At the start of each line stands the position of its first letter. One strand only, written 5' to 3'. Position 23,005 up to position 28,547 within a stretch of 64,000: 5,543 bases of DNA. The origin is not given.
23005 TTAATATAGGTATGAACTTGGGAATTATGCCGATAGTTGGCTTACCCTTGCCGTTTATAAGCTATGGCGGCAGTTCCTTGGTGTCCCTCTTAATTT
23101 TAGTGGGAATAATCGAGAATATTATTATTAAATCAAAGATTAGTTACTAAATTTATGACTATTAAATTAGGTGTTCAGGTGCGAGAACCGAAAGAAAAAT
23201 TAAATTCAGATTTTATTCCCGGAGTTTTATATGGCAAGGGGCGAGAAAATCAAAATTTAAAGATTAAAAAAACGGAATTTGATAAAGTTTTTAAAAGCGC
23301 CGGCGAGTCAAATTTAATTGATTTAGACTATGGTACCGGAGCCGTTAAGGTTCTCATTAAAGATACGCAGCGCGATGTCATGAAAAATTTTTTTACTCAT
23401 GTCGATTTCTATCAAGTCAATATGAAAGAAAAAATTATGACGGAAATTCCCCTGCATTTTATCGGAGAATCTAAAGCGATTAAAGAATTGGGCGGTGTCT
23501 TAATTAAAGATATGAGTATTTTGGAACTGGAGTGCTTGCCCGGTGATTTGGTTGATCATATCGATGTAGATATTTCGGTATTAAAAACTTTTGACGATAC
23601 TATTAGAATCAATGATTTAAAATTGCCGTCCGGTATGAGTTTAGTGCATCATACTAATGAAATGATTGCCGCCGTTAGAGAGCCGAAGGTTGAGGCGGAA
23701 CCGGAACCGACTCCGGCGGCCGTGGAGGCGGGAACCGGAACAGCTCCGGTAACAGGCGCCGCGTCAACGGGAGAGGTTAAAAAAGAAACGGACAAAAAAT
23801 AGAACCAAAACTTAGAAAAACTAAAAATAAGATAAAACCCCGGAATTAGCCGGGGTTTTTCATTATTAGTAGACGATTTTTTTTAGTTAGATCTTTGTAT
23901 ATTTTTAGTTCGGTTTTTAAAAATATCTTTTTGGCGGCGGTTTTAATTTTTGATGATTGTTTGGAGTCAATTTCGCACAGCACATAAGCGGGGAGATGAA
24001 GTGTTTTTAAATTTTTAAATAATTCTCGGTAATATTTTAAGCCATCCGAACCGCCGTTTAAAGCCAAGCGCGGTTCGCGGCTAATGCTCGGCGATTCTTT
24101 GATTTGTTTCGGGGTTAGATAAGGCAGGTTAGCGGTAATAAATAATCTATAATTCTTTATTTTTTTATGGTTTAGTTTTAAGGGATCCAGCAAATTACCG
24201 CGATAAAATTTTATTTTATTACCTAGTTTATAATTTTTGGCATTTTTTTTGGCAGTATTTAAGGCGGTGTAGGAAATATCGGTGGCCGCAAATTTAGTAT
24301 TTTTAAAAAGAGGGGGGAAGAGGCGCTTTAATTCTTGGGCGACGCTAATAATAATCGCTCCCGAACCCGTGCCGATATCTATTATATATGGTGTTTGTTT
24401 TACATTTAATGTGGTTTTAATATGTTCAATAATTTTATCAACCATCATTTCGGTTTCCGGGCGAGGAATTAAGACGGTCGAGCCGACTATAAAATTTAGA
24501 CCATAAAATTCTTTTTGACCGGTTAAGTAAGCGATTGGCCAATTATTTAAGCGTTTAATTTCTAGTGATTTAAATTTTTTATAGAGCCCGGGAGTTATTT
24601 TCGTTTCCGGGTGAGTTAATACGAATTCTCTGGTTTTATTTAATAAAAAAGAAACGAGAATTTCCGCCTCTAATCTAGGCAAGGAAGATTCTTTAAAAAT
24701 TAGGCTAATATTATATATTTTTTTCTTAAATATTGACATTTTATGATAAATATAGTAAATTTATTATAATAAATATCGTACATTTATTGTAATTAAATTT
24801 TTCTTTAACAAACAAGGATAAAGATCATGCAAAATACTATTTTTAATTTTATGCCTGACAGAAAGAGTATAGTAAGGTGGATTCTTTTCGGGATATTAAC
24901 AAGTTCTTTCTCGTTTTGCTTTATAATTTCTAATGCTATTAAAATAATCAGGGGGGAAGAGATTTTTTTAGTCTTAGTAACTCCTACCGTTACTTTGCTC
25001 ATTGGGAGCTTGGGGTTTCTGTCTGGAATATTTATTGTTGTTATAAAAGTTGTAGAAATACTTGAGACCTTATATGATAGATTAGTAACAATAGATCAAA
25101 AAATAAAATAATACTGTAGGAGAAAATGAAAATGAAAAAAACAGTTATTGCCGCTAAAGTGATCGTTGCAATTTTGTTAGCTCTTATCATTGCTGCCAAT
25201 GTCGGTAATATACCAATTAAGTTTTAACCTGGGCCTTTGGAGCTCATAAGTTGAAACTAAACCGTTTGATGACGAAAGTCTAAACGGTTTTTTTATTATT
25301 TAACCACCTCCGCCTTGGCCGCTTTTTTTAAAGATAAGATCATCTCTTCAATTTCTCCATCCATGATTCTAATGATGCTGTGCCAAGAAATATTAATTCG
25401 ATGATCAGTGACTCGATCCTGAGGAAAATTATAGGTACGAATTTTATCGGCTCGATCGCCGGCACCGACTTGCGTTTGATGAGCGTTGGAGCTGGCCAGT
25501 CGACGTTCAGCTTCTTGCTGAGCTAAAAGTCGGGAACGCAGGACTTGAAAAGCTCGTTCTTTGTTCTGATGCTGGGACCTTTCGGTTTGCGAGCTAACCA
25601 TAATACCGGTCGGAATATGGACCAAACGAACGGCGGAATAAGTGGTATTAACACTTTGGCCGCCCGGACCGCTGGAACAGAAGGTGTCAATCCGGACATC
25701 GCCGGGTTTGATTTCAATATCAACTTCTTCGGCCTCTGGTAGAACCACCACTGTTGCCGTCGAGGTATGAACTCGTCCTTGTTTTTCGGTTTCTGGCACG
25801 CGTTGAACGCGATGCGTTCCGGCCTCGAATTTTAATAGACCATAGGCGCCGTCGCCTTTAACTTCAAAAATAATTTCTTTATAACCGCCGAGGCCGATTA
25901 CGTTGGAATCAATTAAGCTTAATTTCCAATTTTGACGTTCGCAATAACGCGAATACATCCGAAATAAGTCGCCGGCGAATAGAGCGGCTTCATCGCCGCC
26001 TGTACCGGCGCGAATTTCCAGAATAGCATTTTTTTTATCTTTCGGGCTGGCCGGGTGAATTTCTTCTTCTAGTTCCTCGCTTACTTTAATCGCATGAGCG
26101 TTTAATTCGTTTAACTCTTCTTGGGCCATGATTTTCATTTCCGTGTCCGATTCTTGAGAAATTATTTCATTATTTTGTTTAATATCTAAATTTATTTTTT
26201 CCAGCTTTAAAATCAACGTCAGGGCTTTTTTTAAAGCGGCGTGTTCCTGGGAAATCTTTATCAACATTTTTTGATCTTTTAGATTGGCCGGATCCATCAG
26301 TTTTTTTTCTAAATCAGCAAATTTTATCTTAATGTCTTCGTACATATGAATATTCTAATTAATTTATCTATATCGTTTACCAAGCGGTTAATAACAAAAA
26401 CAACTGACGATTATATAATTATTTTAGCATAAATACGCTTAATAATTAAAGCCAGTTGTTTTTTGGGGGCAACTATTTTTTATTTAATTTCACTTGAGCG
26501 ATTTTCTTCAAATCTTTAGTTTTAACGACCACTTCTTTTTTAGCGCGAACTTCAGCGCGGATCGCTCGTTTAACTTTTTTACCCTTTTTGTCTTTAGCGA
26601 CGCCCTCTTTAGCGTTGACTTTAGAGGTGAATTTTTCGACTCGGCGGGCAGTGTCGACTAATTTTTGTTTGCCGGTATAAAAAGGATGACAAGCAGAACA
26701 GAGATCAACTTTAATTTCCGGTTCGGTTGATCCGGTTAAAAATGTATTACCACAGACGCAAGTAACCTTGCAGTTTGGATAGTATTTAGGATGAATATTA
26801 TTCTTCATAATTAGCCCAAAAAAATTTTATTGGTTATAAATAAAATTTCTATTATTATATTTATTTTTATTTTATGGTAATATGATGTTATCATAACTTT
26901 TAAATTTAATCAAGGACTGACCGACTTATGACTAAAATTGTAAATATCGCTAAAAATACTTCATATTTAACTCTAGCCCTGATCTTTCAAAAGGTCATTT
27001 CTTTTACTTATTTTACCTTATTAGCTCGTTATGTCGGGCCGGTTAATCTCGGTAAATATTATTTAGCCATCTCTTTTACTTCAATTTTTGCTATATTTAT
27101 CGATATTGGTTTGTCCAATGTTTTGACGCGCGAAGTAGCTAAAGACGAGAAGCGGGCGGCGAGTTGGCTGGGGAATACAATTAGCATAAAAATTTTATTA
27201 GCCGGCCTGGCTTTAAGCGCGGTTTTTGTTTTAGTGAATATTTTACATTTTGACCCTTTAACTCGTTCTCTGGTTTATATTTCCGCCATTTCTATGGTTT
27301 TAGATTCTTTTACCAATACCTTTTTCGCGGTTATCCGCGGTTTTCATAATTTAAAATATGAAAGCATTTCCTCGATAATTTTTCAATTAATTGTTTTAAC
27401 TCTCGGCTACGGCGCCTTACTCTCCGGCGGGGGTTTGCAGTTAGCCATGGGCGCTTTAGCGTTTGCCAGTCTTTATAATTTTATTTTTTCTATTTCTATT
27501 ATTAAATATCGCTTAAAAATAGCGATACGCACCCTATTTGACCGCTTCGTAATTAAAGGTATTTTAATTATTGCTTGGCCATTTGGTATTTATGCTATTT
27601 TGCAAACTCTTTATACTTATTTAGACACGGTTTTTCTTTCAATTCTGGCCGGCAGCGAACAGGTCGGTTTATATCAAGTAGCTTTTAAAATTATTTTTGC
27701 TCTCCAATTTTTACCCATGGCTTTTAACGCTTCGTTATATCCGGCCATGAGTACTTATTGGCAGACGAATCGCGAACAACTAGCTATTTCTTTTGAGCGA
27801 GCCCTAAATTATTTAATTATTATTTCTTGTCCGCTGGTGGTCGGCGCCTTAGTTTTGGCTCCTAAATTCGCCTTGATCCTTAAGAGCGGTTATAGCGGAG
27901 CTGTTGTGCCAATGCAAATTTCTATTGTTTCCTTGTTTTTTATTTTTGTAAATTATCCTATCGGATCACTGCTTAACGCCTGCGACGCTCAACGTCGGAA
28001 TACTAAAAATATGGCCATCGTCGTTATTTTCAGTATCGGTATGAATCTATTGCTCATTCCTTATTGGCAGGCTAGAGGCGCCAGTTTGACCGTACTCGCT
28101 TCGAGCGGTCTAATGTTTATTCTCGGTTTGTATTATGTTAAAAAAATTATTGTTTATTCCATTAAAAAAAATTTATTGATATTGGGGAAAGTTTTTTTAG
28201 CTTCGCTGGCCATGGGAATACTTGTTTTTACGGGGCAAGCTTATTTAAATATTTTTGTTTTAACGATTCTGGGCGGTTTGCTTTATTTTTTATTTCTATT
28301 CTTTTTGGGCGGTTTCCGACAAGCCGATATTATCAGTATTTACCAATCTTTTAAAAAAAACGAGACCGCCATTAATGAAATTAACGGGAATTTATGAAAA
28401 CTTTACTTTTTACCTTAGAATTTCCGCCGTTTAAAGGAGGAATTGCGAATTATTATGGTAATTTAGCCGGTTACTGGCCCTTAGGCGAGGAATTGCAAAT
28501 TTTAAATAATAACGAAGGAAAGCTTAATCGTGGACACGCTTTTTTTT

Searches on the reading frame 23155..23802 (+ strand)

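Call 30: search_protein_families(library=pfam, proteins=[window:23155-23802:+])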
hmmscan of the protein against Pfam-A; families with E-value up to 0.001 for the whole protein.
window:23155-23802:+ (215 aa): 2 families
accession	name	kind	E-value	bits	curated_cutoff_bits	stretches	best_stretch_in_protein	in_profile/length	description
PF14693.11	Ribosomal_TL5_C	-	2.8e-21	76.1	27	1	93-178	1-84/84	Ribosomal protein TL5, C-terminal domain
PF01386.24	Ribosomal_L25p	-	5.9e-17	62.3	23.6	1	17-85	18-82/82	Ribosomal L25p family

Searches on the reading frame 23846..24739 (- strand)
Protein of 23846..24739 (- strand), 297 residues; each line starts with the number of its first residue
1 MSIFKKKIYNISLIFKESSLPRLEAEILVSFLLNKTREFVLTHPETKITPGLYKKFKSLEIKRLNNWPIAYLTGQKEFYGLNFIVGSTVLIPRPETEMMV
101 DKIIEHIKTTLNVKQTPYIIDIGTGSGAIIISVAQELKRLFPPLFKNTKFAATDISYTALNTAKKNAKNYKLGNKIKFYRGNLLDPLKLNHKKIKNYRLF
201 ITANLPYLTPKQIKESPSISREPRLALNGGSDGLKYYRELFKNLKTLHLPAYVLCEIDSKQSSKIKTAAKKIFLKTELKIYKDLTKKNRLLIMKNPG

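Call 39: search_protein_families(library=pfam, proteins=[window:23846-24739:-])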
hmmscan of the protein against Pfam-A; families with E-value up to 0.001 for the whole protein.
window:23846-24739:- (297 aa): 7 families
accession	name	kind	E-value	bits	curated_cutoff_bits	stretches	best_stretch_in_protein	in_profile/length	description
PF17827.6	PrmC_N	-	1.8e-11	44.8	23.4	1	15-74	10-71/71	PrmC N-terminal domain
PF13847.12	Methyltransf_31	-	3.2e-07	30.6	27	1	119-245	7-102/145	Methyltransferase domain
PF05175.20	MTS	-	2.7e-05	24.3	23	1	109-188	25-95/170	Methyltransferase small domain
PF13649.12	Methyltransf_25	-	7.9e-05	23.7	27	1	119-192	1-63/97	Methyltransferase domain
PF01170.24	UPF0020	-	0.00012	22.3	22.3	1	114-208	27-132/197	RMKL-like, methyltransferase domain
PF06325.19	PrmA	-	0.00056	19.9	22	1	113-179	159-216/296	Ribosomal protein L11 methyltransferase (PrmA)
PF08242.18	Methyltransf_12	-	0.00077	20.6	30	0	120-176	1-51/98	Methyltransferase domain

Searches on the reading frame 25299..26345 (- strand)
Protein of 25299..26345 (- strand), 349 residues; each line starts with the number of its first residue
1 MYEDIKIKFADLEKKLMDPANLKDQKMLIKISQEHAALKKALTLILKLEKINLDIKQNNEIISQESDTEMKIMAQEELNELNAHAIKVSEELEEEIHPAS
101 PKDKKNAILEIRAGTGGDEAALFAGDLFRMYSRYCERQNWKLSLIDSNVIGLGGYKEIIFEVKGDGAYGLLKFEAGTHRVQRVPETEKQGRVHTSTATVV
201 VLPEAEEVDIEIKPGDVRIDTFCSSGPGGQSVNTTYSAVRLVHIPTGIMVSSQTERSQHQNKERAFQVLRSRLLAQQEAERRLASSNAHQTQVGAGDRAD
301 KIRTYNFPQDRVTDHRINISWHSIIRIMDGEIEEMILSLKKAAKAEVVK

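Call 57: search_solved_structures(query=window:25299-26345:-, show_alignments=2, max_evalue=1e-30)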
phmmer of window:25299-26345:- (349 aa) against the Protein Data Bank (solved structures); distinct sequences matched with E-value up to 1e-30: 41.
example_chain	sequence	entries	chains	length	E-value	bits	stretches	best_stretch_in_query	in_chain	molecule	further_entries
4v4r_AY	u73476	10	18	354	6.7e-98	331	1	7-343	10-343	Peptide chain release factor 1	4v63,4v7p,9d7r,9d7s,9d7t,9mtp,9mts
5j30_QY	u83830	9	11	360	1.3e-97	330.1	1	11-338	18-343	Peptide chain release factor 1 | Peptide chain release factor RF1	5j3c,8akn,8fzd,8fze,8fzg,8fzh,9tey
6dnc_MA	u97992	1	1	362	1.3e-97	330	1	11-338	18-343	Peptide chain release factor 1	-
5j4d_JA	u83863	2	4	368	1.4e-97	330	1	11-338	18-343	Peptide chain release factor 1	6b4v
2b3t_B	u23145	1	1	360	1.7e-97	329.6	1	11-338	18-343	Peptide chain release factor 1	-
7m5d_A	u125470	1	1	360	2.9e-97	328.9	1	11-338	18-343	Peptide chain release factor 1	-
6gxn_v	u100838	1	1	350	3.2e-97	328.8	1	11-337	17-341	Peptide chain release factor RF1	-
9mtr_1w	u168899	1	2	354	3.2e-97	328.8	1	7-343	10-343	Peptide chain release factor 1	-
9mtq_1w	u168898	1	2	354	3.3e-97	328.7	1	7-343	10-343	Peptide chain release factor 1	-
6boh_JA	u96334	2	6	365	2.8e-94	319.1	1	11-338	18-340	Peptide chain release factor 1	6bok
2fvo_A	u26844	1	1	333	1.3e-91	310.3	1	64-339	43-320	Peptide chain release factor 1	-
1rq0_A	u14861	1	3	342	1.4e-91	310.2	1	64-339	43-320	Peptide chain release factor 1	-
6osk_A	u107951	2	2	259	7.9e-90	304.5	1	98-338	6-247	Peptide chain release factor 1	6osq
6orl_A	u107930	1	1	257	9.8e-90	304.2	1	98-338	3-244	Peptide chain release factor 1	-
1zbt_A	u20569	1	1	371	6.3e-88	298.2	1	5-339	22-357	Peptide chain release factor 1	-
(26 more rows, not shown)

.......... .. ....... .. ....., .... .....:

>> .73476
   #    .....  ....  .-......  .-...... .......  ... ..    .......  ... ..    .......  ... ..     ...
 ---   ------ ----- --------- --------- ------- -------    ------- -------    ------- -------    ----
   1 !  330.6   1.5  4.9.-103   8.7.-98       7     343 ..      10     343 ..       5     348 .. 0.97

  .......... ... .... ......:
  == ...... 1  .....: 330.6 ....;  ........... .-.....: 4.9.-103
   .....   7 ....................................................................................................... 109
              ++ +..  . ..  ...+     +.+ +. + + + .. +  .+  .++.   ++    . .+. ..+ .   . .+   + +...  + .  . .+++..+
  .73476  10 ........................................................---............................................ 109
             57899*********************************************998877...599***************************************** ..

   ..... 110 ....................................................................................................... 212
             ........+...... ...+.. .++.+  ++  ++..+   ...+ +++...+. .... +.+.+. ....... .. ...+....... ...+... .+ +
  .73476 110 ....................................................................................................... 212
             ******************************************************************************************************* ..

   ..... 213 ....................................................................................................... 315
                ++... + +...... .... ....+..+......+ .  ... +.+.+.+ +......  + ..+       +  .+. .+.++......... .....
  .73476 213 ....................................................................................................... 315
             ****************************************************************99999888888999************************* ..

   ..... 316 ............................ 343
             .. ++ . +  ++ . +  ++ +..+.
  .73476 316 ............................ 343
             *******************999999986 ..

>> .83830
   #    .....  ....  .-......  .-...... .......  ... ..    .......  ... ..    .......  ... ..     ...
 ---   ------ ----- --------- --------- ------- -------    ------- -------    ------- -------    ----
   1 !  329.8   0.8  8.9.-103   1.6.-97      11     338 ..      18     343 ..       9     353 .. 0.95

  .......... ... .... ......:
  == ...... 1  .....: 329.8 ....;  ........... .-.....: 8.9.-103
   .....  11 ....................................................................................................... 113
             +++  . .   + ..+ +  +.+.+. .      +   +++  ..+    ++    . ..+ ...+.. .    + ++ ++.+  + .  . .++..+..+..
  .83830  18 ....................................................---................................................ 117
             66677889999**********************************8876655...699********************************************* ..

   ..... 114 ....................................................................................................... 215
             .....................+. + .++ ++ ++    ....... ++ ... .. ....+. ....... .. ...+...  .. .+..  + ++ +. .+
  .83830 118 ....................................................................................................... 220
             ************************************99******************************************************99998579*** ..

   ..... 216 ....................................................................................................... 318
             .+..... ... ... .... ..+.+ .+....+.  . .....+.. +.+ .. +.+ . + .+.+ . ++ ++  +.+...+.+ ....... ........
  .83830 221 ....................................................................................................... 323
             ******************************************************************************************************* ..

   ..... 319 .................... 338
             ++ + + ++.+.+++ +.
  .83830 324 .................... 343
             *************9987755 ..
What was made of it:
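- RF1 is intact and carries the canonical Ala at the one position that differs (call 57).
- Tried and rejected: I rejected this, because E. coli and T. thermophilus RF1 have Ala at the aligned position (call 57).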

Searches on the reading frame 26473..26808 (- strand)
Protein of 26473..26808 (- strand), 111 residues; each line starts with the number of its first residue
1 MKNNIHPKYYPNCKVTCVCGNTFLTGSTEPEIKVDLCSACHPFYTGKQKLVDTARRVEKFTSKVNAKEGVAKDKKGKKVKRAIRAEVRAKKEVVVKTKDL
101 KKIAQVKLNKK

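Call 30: search_protein_families(library=pfam, proteins=[window:26473-26808:-])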
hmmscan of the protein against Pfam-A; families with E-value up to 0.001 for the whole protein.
window:26473-26808:- (111 aa): 1 family
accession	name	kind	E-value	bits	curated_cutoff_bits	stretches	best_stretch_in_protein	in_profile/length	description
PF01197.23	Ribosomal_L31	-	8.1e-30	103.3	27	1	1-63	1-63/65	Ribosomal protein L31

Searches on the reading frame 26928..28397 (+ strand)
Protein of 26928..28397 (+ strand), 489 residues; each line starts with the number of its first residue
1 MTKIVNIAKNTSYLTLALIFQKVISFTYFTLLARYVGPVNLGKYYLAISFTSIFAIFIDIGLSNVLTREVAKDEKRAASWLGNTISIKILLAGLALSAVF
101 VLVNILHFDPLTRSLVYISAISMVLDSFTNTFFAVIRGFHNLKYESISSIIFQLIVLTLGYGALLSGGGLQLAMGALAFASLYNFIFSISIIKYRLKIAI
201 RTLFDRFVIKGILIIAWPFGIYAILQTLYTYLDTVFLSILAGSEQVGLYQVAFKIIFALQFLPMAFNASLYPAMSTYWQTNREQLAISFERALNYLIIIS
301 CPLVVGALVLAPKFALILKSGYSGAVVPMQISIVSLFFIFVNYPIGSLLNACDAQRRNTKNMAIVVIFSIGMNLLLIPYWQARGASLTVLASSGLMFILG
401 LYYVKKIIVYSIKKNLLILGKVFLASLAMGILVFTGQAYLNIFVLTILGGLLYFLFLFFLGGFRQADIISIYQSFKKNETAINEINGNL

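Call 39: search_protein_families(library=pfam, proteins=[window:26928-28397:+])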
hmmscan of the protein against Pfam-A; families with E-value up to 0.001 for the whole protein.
window:26928-28397:+ (489 aa): 2 families
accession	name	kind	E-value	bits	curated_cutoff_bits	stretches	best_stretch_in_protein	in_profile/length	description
PF01943.22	Polysacc_synt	-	4.3e-34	118.6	28.2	1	8-278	2-274/274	Polysaccharide biosynthesis protein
PF13440.11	Polysacc_synt_3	-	5.2e-17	62.4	23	1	31-317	1-282/293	Polysaccharide biosynthesis protein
